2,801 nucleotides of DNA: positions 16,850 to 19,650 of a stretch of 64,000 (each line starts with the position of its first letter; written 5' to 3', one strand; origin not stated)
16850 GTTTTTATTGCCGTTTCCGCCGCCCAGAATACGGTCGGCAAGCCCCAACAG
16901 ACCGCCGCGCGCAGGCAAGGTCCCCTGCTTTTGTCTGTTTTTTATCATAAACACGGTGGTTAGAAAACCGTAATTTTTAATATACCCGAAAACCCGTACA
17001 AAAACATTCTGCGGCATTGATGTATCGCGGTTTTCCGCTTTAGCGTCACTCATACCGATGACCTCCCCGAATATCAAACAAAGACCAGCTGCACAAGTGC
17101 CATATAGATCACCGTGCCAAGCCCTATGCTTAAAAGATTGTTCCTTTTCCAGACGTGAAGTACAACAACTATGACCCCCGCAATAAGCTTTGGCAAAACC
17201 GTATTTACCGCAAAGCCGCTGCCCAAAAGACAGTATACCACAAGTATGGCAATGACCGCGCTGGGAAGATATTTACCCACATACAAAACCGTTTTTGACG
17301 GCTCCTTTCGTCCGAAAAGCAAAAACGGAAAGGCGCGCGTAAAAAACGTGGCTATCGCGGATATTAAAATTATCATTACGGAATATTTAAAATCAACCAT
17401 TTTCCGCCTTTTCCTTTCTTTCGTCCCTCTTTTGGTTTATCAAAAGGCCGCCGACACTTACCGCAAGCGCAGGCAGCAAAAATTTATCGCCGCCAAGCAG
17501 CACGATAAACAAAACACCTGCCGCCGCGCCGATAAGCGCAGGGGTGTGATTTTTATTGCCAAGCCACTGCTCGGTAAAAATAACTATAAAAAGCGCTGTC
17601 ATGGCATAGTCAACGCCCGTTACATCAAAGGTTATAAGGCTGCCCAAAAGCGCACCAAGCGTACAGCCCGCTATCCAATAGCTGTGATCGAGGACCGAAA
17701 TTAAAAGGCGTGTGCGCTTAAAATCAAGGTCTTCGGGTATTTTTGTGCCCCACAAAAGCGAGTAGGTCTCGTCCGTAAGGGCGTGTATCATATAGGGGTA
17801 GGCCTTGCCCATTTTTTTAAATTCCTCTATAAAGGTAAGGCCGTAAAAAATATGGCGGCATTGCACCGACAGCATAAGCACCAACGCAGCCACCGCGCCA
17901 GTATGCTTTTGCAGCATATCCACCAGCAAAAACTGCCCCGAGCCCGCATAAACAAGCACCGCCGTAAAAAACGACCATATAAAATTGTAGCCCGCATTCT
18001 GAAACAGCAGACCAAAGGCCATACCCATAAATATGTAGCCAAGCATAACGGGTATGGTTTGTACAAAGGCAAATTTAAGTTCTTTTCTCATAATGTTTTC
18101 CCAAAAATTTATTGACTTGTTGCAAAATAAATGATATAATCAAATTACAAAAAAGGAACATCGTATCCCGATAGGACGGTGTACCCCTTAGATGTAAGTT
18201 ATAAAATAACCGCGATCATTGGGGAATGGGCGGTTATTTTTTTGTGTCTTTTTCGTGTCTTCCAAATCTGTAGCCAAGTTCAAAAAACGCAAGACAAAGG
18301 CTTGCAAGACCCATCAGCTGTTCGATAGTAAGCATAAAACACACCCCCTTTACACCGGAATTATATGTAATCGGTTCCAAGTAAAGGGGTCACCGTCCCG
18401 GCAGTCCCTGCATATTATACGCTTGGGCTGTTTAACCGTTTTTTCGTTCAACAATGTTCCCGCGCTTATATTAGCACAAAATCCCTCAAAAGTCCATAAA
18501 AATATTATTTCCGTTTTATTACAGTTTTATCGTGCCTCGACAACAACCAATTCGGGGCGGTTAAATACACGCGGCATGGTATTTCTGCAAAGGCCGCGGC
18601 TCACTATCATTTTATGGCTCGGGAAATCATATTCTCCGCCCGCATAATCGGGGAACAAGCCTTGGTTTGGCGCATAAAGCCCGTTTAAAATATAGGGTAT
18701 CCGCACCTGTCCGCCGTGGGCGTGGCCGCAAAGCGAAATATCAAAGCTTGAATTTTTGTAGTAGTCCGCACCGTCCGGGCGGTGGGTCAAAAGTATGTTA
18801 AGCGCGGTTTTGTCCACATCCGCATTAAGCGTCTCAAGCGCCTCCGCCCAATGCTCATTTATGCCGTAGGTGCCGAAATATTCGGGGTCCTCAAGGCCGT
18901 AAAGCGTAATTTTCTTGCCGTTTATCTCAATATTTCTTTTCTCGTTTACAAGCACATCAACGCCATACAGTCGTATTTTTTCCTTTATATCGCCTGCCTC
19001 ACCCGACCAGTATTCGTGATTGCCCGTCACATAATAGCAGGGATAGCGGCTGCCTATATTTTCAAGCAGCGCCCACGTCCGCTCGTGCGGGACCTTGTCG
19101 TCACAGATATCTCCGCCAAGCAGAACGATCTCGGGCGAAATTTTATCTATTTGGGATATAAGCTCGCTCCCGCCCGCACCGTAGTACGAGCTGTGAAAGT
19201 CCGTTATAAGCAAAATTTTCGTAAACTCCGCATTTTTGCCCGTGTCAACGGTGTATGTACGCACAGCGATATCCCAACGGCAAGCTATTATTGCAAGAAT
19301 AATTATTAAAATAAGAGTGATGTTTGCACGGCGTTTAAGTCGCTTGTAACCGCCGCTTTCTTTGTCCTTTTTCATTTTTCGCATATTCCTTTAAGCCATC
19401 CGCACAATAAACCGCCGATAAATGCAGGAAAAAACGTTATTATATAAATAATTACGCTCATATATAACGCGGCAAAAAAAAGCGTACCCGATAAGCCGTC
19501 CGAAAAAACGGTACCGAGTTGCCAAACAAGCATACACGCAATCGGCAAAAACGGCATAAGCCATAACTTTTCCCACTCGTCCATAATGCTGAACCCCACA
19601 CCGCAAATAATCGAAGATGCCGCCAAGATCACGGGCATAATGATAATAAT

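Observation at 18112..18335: Unannotated 33-aa hydrophobic ORF convergent with a promoter-plus-terminator sRNA unit: type I toxin-antitoxin candidate, or azlCD leader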

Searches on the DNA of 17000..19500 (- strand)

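Call 5: search_rna_families(source=window, start=17000, end=19500, threshold=evalue, max_evalue=10)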
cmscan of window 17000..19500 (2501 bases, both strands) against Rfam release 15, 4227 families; matches with E-value up to 10: 4.
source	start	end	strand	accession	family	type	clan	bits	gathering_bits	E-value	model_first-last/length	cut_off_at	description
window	18150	18245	+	RF02064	STnc370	Gene; sRNA;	-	24.1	54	3.7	1-71/71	no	Enterobacterial sRNA STnc370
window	18280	18314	-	RF02419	Spd-sr37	Gene; sRNA;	-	20.8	45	1.9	25-61/67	no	Streptococcus sRNA Spd-sr37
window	18112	18245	+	RF02074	STnc240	Gene; sRNA;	-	20.6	55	8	1-77/77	no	Enterobacterial sRNA STnc240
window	17802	17860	+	RF00623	P1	Gene;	-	17.1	100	2.1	41-90/180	no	Pseudomonas sRNA P1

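Call 66: search_rna_families(sources=[L010, L013, L019, L022, L025, L030, L028, L001, L032], threshold=evalue, max_evalue=0.5)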
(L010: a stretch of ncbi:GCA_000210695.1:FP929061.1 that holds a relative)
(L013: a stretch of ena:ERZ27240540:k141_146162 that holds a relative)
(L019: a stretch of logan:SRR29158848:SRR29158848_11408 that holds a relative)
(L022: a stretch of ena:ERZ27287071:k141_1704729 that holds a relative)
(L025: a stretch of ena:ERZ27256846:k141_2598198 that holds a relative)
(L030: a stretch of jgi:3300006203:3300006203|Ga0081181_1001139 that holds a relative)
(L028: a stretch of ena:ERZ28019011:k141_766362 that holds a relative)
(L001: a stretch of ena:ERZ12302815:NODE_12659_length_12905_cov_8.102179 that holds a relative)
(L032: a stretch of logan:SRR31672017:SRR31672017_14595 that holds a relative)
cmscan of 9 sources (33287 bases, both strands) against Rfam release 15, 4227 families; matches with E-value up to 0.5: 1.
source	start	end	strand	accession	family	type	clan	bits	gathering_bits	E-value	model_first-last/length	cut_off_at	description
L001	490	540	-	RF04343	Plastid-psbA-2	Cis-reg;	CL00153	29.7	55.8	0.069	1-60/60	no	Plastid-psbA-2 3UTR RNA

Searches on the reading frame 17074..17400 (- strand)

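Call 3: search_protein_families(library=pfam, proteins=[window:17074-17400:-], max_evalue=1)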
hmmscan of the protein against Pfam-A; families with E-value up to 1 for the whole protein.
window:17074-17400:- (108 aa): 3 families
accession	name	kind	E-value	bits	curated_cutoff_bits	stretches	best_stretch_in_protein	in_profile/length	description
PF05437.17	AzlD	-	4.2e-23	81.8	23.7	1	8-102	2-98/99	Branched-chain amino acid transport protein (AzlD)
PF03208.24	PRA1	-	0.08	13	30.1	1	8-86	64-133/143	PRA1 family protein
PF16192.10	PMT_4TMC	-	0.1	12.5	32.4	1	11-81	100-157/202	C-terminal four TMM region of protein-O-mannosyltransferase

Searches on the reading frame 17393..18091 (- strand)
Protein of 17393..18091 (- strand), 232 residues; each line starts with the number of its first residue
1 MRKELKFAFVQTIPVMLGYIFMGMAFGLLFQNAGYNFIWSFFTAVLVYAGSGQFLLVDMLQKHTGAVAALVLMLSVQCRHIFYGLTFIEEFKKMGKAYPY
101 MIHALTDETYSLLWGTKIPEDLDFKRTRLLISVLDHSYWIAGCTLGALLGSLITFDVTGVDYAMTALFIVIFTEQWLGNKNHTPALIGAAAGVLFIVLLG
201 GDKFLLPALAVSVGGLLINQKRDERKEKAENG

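Call 3: search_protein_families(library=pfam, proteins=[window:17393-18091:-], max_evalue=1)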
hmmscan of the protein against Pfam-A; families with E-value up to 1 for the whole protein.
window:17393-18091:- (232 aa): 1 family
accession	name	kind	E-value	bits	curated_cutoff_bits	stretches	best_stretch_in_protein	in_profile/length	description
PF03591.19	AzlC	-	4.5e-37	128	32.1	1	14-153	1-137/137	AzlC protein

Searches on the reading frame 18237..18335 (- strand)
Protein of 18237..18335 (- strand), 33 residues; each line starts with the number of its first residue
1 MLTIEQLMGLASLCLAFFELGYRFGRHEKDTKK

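Call 3: search_protein_families(library=pfam, proteins=[window:18237-18335:-], max_evalue=1)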
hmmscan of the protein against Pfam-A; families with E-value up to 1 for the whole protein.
seq(33 aa): 0 families

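Call 4: search_protein_families(library=ncbifam, proteins=[window:18237-18335:-], max_evalue=10)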
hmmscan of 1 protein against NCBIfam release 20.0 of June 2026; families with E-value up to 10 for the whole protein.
seq(33 aa): 0 families

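Call 70: search_dna_similar(query=window:18237-18335:-, collection=phages, mode=protein, max_evalue=10, max_rows=15)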
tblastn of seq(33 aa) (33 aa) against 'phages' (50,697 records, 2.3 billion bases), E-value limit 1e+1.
Records with a match: 1; places in all: 1; records where one place covers at least 80% of the query: 1.
Best place of each record, by identity: <60% 1.
By first word of the organism name: Bacteriophage 1.
By host as written in the record: - 1.
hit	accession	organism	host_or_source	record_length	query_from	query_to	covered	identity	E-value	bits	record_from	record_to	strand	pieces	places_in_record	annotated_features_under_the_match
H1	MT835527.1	Bacteriophage sp.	human fecal samples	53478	1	33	100%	44.1%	2e+0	29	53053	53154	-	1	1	record has no annotation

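Call 72: get_annotated_region(hit=H1, flank=600)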
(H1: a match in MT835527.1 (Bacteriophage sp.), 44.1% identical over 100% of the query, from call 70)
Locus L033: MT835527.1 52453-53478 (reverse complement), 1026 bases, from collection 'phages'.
description: UNVERIFIED: Bacteriophage sp. clone scaffold_99 genomic sequence.
organism: Bacteriophage sp. (NCBI taxid 38018)
taxonomy: Viruses
host: -; source: human fecal samples; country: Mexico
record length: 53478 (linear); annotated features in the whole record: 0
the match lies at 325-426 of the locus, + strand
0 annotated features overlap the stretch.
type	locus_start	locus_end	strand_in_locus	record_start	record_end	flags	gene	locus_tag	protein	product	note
